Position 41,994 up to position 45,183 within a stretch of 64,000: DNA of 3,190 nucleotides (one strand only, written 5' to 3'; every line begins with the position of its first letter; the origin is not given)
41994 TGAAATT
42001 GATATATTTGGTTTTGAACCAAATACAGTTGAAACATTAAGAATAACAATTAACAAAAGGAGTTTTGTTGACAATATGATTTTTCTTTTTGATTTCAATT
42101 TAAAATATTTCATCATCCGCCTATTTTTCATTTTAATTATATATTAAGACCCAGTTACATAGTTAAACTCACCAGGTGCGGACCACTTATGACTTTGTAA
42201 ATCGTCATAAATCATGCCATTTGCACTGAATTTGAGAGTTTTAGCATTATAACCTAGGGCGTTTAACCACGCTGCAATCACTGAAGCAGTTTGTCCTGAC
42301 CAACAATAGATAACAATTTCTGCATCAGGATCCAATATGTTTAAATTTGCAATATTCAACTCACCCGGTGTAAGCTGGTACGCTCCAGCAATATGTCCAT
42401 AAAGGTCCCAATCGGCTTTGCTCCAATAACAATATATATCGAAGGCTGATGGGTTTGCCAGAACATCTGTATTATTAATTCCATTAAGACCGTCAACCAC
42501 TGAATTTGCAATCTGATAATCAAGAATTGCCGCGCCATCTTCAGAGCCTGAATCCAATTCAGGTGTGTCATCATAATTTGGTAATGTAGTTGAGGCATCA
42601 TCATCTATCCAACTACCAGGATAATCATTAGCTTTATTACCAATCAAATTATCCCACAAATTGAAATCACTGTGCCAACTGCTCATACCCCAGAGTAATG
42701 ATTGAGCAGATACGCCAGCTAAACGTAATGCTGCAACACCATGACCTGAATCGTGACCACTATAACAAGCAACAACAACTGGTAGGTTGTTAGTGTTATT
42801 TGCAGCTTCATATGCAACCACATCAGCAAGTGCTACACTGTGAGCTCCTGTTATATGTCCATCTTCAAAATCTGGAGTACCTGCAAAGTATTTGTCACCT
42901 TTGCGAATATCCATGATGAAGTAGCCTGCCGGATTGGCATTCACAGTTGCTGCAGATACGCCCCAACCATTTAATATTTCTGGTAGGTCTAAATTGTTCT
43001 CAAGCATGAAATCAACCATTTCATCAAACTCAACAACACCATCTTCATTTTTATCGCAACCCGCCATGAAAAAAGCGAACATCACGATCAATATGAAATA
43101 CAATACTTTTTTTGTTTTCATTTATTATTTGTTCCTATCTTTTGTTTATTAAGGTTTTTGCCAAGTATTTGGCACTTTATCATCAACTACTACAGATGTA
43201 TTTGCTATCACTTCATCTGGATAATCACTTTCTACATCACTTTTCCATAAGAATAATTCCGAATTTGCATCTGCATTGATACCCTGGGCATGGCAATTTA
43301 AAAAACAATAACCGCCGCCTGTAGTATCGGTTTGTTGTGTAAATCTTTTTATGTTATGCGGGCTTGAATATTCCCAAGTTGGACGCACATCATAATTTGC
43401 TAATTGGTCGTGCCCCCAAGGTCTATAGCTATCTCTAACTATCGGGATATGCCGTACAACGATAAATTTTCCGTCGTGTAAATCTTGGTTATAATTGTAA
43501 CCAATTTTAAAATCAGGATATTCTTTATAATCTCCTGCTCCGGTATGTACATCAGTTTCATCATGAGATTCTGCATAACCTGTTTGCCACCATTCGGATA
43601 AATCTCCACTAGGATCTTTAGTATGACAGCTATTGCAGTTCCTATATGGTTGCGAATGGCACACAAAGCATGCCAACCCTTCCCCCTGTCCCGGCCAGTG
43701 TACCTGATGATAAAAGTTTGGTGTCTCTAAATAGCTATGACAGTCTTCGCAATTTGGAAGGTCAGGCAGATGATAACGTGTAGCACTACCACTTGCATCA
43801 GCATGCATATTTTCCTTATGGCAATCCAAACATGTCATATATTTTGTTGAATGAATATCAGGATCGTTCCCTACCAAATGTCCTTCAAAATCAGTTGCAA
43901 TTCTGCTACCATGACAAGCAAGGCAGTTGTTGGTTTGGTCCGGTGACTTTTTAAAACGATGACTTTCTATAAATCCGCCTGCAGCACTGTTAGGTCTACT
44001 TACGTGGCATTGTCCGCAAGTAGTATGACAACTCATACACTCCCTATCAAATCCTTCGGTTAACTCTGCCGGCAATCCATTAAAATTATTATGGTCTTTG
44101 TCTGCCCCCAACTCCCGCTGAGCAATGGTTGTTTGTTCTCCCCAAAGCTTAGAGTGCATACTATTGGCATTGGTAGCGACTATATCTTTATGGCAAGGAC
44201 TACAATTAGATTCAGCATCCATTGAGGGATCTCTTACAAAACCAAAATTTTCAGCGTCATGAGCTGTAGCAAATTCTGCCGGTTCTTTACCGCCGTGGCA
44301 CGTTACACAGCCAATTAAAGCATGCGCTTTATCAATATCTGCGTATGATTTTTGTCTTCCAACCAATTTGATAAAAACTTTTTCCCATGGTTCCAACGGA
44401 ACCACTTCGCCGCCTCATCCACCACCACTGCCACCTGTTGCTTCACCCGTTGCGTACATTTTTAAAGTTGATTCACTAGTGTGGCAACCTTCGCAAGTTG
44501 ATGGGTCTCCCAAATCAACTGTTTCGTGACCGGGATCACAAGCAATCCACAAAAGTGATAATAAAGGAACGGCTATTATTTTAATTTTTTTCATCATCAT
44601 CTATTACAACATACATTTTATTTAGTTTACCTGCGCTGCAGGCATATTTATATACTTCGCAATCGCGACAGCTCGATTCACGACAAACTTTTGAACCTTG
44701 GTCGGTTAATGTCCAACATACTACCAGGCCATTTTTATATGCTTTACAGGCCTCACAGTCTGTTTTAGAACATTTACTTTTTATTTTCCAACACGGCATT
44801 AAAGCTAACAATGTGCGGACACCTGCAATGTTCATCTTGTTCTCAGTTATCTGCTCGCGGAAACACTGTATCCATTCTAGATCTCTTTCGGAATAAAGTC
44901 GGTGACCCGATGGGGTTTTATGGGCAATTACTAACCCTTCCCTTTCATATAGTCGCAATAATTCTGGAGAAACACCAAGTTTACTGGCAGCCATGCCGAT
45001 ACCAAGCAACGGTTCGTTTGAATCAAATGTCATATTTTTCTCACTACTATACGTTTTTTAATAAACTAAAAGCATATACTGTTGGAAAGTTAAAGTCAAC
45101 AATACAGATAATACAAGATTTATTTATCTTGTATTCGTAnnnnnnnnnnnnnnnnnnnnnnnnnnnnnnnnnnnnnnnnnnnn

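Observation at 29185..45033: Roughly 16-kb multiheme-cytochrome island: a candidate inner-membrane-to-surface electron conduit in a non-proteobacterial background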

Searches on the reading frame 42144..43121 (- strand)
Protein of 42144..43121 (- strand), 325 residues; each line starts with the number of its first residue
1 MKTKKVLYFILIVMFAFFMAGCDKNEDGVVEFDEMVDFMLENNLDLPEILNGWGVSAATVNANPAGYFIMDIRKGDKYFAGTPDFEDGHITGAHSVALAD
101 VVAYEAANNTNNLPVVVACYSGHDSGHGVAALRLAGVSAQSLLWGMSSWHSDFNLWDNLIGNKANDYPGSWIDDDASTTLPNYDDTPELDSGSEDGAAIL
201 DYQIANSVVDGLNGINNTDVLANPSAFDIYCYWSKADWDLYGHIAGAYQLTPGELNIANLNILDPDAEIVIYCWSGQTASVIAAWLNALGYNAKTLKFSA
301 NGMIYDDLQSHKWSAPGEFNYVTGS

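Call 5: search_protein_families(library=pfam, proteins=[window:42144-43121:-], max_evalue=0.01)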
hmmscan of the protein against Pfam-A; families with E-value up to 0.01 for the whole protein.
window:42144-43121:- (325 aa): 1 family
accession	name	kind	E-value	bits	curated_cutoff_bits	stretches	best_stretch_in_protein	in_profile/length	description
PF00581.25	Rhodanese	-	1.2e-16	61.4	22.2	2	68-151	15-101/102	Rhodanese-like domain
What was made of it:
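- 42144..43121 (-): Tandem-rhodanese (sulfurtransferase-type) lipoprotein. Both active-site Cys are present (CYSGHDS and CWSGQTA), and an acidic stretch follows the lipid Cys. Pfam Rhodanese, 2 stretches (call 5).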

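Call 21: search_protein_families(library=ncbifam, proteins=[window:42144-43121:-], max_evalue=0.01)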
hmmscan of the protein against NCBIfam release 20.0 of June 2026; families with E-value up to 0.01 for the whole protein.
window:42144-43121:- (325 aa): 6 families
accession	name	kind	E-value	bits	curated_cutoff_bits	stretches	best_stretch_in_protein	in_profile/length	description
NF006444.0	PRK08762.1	equivalog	1.8e-08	33.5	449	1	241-293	43-96/387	molybdopterin-synthase adenylyltransferase MoeB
NF001195.0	PRK00162.1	equivalog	7.3e-07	29.5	102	0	84-150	31-97/108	thiosulfate sulfurtransferase GlpE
NF033833.0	rhodan_ChrE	equivalog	1.1e-06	28.6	120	1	69-152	22-100/108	rhodanese family chromate resistance protein ChrE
NF045521.1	rhoda_near_glyco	subfamily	0.00013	21.7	145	0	243-292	47-96/144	rhodanese homology domain-containing protein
NF005902.0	PRK07878.1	equivalog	0.00047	19.2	647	0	234-292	311-369/392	adenylyltransferase/sulfurtransferase MoeZ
NF007627.0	PRK10287.1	equivalog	0.0024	18.1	102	0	85-133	32-81/104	thiosulfate sulfurtransferase PspE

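Call 30: search_protein_families(library=ncbifam, proteins=[window:42144-43121:-], max_evalue=10)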
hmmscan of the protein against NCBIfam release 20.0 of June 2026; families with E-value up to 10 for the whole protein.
window:42144-43121:- (325 aa): 12 families
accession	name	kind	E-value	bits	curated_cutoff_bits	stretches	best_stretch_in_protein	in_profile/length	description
NF006444.0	PRK08762.1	equivalog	1.8e-08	33.5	449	2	241-293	43-96/387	molybdopterin-synthase adenylyltransferase MoeB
NF001195.0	PRK00162.1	equivalog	7.3e-07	29.5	102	2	84-150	31-97/108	thiosulfate sulfurtransferase GlpE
NF033833.0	rhodan_ChrE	equivalog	1.1e-06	28.6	120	2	69-152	22-100/108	rhodanese family chromate resistance protein ChrE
NF045521.1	rhoda_near_glyco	subfamily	0.00013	21.7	145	2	243-292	47-96/144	rhodanese homology domain-containing protein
NF005902.0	PRK07878.1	equivalog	0.00047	19.2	647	2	234-292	311-369/392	adenylyltransferase/sulfurtransferase MoeZ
NF007627.0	PRK10287.1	equivalog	0.0024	18.1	102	1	85-133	32-81/104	thiosulfate sulfurtransferase PspE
NF008752.0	PRK11784.1-4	equivalog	0.011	14.6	266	1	269-297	93-122/357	tRNA 2-selenouridine(34) synthase MnmH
NF053689.1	BamJ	equivalog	0.09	13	100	1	1-34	1-34/184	BamJ family beta-barrel-assembly machinery protein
NF038215.1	acineto_lipo_PV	hypoth_equivalog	0.11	12.3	33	1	7-27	3-23/55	NF038215 family lipoprotein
NF033894.1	Eex_IncN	subfamily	0.12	12.4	33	1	4-32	1-28/65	EexN family lipoprotein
NF005646.0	PRK07411.1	equivalog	0.15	11.1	633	1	66-153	299-383/390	molybdopterin-synthase adenylyltransferase MoeB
TIGR03167.1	tRNA_sel_U_synt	equivalog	0.24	10.7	219.75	1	263-296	71-105/311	tRNA 2-selenouridine(34) synthase MnmH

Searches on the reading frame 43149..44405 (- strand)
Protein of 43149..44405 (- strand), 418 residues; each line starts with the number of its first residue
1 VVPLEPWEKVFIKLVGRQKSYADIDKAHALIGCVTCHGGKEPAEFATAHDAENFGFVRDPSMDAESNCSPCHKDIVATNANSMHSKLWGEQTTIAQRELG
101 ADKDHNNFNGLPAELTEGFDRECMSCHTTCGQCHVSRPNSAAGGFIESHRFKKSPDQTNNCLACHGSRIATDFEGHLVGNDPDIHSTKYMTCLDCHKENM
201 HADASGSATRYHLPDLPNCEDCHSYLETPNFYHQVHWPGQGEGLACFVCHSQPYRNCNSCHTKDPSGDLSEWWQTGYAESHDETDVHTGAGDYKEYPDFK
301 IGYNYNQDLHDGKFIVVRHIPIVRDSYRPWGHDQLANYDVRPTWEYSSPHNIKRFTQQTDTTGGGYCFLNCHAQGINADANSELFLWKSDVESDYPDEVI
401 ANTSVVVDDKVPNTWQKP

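Call 5: search_protein_families(library=pfam, proteins=[window:43149-44405:-], max_evalue=0.01)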
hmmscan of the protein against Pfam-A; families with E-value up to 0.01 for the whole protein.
window:43149-44405:- (418 aa): 3 families
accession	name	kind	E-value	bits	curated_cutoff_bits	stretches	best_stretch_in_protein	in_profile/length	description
PF14522.11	Cytochrome_C7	-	1.7e-09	37.8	24.8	0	129-197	15-67/67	Cytochrome c7 and related cytochrome c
PF13435.11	Cytochrome_C554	-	0.00064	21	20.8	0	68-166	2-84/84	Cytochrome c554 and c-prime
PF14537.11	Cytochrom_c3_2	-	0.0017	19.2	25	0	185-262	2-79/79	Cytochrome c3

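Call 60: predict_structure(alignment_id=A4)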
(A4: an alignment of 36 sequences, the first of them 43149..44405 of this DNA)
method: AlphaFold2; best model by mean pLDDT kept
length: 418 residues; sequences in the alignment: 36
mean_pLDDT: 69.5   pTM: 0.67
mean pLDDT of the five models: 69.5, 68.7, 67.5, 56.4, 56.0
residues with pLDDT >= 90: 27; 70-90: 196; 50-70: 152; < 50: 43
segments of 3 or more residues with pLDDT < 50: 1-10, 124-151
pLDDT, mean of each block of 10 residues (from residue 1): 38 66 66 74 72 73 71 72 72 89 88 83 49 39 38 57 57 72 77 67 74 63 52 58 63 56 61 70 70 65 77 75 76 86 74 68 72 87 90 87 91 88
secondary structure, 60 per line:
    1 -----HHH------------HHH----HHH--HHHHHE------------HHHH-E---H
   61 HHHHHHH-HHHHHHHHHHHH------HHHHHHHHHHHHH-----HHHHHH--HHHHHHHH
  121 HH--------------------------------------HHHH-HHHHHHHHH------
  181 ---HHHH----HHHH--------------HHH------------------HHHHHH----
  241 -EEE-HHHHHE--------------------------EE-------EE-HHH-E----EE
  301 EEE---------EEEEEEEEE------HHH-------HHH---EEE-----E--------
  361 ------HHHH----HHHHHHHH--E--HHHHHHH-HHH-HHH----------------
elements in order: H33-37 H51-54 H60-67 H69-80 H87-99 H105-110 H113-122 H161-164 H166-174 H184-187 H192-195 H231-236 E242-244 H246-250 E299-303 E313-321 E344-346 H367-370 H375-382 H388-394

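Call 63: fold_search(model_id=the predicted structure, library=pdb)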
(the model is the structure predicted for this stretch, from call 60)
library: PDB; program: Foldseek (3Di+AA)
matches with E <= 10: 2; with E <= 0.001: 0
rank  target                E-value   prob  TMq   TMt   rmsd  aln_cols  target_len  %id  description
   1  2aeg_A                7.9e+00  0.01  0.05  0.09  14.7        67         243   13  X-Ray Crystal Structure of Protein Atu5096 from Agrobacterium tumefaciens. Northeast Structural Genomics Consortium Ta (released 2005-08-02)
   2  1dfc_B                8.9e+00  0.00  0.07  0.07   8.3        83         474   14  CRYSTAL STRUCTURE OF HUMAN FASCIN, AN ACTIN-CROSSLINKING PROTEIN (released 2000-11-22)
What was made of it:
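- On Catalytic multiheme families (NrfA, HAO/Otr, MccA): No fold match was found (call 63).
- Tried and rejected: The Foldseek search with the Sec-cytochrome model gave no match (call 63).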

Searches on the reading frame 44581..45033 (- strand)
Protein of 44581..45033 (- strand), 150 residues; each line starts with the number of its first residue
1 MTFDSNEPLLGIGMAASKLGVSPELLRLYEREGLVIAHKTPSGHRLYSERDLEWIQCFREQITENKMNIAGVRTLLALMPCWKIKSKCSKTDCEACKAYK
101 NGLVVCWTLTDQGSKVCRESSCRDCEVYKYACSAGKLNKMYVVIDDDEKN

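Call 37: search_protein_families(library=pfam, proteins=[window:44581-45033:-], max_evalue=0.001)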
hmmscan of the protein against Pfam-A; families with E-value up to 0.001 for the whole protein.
window:44581-45033:- (150 aa): 2 families
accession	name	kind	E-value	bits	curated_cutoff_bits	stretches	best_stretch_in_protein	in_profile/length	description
PF13411.12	MerR_1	-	6.8e-13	49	21.6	1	12-77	3-67/69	MerR HTH family regulatory protein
PF00376.29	MerR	-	1.4e-10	41.2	28.2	1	12-47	2-38/38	MerR family regulatory protein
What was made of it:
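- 44581..45033 (-): MerR-family regulator with a Cys-rich C-terminal domain. It overlaps the start of the selenoprotein gene by 20 nt. Pfam MerR_1 6.8e-13 and MerR 1.4e-10 (call 37).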
